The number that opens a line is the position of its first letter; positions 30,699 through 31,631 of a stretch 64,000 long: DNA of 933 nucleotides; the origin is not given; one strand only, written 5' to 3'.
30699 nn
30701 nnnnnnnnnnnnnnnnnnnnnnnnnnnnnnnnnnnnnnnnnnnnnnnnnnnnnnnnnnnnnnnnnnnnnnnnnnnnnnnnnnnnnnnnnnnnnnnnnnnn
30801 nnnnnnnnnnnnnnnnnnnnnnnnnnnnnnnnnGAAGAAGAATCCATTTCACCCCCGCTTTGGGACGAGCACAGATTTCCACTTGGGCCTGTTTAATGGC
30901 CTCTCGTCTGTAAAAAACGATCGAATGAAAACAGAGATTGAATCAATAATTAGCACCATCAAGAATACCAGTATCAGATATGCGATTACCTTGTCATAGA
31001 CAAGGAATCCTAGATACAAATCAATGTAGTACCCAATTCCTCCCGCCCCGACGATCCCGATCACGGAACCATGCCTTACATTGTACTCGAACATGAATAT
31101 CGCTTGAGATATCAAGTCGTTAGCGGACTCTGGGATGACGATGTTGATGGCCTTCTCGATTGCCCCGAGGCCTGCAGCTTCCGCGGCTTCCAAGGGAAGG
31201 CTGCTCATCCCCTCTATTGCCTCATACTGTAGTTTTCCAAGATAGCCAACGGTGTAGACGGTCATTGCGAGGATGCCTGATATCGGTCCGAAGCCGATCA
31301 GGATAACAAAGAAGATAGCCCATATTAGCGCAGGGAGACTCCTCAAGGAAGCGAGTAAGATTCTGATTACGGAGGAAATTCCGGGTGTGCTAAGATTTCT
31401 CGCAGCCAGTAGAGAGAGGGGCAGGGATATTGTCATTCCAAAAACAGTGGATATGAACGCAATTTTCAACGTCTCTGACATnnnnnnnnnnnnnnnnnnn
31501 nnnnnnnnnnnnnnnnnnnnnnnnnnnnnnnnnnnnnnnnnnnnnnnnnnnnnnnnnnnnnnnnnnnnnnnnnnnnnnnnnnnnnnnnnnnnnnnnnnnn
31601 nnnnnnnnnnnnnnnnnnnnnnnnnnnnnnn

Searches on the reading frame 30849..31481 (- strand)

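Call 47: search_protein_families(library=pfam, proteins=[window:30849-31481:-], max_evalue=0.00001)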
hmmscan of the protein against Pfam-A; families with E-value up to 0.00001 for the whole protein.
window:30849-31481:- (210 aa): 1 family
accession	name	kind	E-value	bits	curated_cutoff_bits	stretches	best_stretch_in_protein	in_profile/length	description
PF00528.27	BPD_transp_1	-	7.6e-12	45.8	26.4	1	20-184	2-176/184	Binding-protein-dependent transport system inner membrane component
